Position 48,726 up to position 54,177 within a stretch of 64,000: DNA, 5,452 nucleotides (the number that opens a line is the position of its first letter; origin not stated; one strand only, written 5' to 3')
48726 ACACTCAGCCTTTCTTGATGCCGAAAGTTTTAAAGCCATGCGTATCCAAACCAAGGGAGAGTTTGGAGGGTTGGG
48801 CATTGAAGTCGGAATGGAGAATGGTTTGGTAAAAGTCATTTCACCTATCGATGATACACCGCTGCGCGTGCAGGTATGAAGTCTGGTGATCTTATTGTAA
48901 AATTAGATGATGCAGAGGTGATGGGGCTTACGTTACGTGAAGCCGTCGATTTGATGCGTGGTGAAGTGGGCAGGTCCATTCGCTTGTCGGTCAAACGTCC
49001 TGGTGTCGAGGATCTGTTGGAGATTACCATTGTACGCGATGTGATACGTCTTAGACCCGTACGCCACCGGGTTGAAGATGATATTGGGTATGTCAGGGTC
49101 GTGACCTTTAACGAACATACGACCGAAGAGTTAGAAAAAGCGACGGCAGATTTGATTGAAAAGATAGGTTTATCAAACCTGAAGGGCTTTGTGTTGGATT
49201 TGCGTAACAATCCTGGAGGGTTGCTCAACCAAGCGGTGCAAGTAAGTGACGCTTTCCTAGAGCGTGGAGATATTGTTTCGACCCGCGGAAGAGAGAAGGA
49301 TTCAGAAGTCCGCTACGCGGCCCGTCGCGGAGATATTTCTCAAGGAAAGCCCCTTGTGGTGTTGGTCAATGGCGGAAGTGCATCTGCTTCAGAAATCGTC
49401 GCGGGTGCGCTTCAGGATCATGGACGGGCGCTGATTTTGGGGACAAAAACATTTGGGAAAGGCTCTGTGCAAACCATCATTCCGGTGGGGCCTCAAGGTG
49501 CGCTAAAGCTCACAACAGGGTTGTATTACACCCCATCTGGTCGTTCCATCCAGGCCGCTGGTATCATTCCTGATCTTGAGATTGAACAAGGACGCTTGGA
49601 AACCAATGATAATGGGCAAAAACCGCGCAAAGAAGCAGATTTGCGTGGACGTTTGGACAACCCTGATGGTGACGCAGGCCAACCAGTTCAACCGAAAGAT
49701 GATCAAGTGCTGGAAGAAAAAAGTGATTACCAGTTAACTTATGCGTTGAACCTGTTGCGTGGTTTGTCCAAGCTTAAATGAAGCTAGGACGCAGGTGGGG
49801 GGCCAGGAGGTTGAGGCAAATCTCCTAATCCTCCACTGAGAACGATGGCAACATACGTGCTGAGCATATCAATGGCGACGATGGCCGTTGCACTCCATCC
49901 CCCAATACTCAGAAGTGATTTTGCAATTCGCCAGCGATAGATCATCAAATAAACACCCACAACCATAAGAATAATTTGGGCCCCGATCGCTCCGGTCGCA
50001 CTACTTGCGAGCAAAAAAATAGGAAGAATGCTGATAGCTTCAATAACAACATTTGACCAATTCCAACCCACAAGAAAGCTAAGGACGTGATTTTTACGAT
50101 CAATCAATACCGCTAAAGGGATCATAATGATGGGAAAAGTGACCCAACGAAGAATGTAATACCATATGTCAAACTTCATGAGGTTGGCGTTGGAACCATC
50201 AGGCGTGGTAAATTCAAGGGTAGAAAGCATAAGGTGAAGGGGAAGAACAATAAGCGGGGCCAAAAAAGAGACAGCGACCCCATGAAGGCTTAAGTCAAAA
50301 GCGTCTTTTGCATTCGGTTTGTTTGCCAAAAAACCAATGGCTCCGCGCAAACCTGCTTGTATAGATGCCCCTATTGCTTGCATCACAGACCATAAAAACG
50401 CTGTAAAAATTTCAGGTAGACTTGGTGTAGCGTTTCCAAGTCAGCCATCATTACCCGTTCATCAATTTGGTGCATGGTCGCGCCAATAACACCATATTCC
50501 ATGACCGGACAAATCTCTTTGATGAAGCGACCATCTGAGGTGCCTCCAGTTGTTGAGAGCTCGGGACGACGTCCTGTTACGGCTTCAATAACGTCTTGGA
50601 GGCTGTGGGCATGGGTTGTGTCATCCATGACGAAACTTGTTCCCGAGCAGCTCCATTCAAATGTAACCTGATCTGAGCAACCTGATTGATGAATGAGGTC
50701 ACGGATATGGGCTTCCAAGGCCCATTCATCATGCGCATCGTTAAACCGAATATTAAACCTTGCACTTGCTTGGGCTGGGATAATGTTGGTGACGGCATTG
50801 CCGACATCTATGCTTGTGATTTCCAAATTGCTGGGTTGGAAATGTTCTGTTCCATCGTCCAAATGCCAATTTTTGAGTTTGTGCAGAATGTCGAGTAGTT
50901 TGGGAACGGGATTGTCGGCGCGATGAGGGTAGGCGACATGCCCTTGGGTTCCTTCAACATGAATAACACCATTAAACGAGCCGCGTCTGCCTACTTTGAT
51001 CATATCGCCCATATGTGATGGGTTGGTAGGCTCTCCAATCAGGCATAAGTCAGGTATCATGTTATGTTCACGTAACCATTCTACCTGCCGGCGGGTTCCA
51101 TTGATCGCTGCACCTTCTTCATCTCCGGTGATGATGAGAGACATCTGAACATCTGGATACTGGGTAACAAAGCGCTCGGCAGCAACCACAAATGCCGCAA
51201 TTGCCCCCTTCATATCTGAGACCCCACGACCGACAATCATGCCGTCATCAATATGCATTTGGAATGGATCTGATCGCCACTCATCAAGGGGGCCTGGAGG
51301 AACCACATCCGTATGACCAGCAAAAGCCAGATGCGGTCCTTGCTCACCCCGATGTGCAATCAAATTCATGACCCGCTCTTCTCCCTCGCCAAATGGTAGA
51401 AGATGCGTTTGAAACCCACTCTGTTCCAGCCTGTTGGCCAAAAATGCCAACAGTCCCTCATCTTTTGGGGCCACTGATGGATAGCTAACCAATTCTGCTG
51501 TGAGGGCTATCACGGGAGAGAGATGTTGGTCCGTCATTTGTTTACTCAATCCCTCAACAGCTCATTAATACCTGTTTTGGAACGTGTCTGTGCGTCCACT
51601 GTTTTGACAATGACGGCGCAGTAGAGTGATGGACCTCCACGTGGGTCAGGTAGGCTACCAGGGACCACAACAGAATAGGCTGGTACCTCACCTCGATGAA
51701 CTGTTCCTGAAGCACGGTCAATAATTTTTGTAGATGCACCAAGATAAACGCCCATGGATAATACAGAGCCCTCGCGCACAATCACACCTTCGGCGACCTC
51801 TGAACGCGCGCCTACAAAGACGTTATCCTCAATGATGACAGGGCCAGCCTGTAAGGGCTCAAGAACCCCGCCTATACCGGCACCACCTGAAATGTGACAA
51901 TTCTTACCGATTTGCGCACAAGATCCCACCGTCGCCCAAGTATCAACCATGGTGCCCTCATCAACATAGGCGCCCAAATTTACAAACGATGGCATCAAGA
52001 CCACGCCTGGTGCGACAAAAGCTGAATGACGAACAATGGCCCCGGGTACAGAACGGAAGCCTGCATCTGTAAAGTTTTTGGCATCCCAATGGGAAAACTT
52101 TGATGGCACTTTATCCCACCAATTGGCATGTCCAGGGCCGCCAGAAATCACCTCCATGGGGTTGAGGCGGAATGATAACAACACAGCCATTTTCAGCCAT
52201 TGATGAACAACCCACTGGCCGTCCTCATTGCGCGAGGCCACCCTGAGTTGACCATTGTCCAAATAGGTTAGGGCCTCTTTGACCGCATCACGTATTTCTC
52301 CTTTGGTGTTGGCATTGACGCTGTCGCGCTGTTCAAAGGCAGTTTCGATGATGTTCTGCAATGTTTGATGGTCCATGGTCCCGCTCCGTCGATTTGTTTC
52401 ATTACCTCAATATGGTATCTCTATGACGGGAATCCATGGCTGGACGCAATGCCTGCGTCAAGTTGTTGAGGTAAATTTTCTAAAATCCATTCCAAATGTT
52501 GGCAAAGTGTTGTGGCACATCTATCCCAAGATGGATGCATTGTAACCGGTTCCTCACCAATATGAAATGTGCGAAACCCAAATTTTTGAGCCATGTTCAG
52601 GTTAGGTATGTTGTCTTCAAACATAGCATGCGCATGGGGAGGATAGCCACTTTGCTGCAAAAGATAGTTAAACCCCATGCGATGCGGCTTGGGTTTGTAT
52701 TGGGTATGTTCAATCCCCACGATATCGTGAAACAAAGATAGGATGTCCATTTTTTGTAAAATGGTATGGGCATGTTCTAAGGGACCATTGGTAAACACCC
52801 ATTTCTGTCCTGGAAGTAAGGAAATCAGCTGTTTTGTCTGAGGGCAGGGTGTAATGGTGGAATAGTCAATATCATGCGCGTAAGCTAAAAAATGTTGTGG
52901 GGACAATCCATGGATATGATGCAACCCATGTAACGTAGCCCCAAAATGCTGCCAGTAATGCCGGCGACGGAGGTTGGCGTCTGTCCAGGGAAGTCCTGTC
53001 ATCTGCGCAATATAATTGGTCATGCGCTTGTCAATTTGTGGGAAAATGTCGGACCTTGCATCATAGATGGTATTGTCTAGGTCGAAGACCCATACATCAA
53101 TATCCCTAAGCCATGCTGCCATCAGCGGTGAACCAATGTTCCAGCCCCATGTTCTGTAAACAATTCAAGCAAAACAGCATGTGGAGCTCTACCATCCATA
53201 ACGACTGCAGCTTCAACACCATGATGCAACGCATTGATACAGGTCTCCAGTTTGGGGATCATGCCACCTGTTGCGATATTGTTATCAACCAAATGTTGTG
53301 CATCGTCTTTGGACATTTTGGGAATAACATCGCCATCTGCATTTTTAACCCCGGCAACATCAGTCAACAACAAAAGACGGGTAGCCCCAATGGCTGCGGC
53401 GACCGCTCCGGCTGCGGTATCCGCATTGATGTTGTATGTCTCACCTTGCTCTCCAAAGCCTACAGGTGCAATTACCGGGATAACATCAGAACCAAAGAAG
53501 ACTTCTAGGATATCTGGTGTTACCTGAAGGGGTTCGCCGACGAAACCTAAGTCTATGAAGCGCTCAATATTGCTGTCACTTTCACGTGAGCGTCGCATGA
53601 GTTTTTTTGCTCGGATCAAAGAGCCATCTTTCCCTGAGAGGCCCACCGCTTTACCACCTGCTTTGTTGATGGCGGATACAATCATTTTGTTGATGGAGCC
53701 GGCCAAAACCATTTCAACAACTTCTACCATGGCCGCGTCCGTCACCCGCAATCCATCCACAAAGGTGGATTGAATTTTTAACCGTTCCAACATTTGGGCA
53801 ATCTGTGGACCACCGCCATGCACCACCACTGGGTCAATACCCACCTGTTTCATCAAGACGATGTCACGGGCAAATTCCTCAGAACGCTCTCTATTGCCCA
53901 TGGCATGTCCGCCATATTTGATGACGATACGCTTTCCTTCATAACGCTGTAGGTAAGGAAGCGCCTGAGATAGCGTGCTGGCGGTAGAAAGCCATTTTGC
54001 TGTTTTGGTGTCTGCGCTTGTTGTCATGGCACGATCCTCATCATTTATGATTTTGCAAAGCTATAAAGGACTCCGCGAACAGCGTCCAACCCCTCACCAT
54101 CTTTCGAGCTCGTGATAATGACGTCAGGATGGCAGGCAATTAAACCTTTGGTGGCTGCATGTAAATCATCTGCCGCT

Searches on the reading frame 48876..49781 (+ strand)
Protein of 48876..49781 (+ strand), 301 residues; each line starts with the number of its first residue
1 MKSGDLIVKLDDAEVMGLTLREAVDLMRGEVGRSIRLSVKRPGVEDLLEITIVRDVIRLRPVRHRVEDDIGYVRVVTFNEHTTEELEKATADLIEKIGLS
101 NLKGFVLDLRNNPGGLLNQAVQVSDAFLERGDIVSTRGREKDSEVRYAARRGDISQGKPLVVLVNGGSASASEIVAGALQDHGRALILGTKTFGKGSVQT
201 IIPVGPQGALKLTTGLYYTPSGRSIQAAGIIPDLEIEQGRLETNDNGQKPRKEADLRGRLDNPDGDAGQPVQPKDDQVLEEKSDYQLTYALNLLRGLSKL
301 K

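Call 67: search_protein_families(library=pfam, proteins=[window:48876-49781:+], max_evalue=0.000001)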
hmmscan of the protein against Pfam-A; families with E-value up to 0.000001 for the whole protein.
window:48876-49781:+ (301 aa): 1 family
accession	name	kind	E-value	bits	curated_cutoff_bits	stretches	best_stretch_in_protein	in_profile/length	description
PF03572.23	Peptidase_S41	-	3.7e-57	192.9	24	1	69-236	1-165/165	Peptidase family S41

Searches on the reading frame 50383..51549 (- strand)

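Call 67: search_protein_families(library=pfam, proteins=[window:50383-51549:-], max_evalue=0.000001)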
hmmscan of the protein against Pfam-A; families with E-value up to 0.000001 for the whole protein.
window:50383-51549:- (388 aa): 2 families
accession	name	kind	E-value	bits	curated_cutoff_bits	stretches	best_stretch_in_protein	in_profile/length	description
PF01546.33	Peptidase_M20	-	1.2e-37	130.3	24.6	1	75-383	1-205/206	Peptidase family M20/M25/M40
PF07687.19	M20_dimer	-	1.5e-23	83.2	21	1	186-286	1-99/107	Peptidase dimerisation domain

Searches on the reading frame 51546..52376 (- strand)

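Call 67: search_protein_families(library=pfam, proteins=[window:51546-52376:-], max_evalue=0.000001)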
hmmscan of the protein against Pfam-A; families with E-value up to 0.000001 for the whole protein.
window:51546-52376:- (276 aa): 3 families
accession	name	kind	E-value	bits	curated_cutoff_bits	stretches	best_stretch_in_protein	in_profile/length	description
PF14805.11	THDPS_N_2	-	5e-26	91.1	25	1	6-71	2-67/67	Tetrahydrodipicolinate N-succinyltransferase N-terminal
PF14602.12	Hexapep_2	-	4.7e-13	49.1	27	1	179-214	1-34/34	Hexapeptide repeat of succinyl-transferase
PF00132.30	Hexapep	-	1.7e-12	46.9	27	0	136-170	2-36/36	Bacterial transferase hexapeptide (six repeats)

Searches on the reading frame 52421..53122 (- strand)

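Call 67: search_protein_families(library=pfam, proteins=[window:52421-53122:-], max_evalue=0.000001)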
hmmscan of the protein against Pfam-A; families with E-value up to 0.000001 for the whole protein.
window:52421-53122:- (233 aa): 2 families
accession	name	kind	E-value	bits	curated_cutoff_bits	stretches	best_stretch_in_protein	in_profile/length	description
PF00702.32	Hydrolase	-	4.8e-14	53.6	26.4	1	8-182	1-191/191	haloacid dehalogenase-like hydrolase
PF13419.12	HAD_2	-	3e-12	47.5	23.8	1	12-186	2-176/178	Haloacid dehalogenase-like hydrolase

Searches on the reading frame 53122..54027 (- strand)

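Call 67: search_protein_families(library=pfam, proteins=[window:53122-54027:-], max_evalue=0.000001)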
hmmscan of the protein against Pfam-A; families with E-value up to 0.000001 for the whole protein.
window:53122-54027:- (301 aa): 1 family
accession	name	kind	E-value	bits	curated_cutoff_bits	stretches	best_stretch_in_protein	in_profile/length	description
PF00696.33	AA_kinase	-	2.8e-49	168.4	24.9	1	32-277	1-233/234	Amino acid kinase family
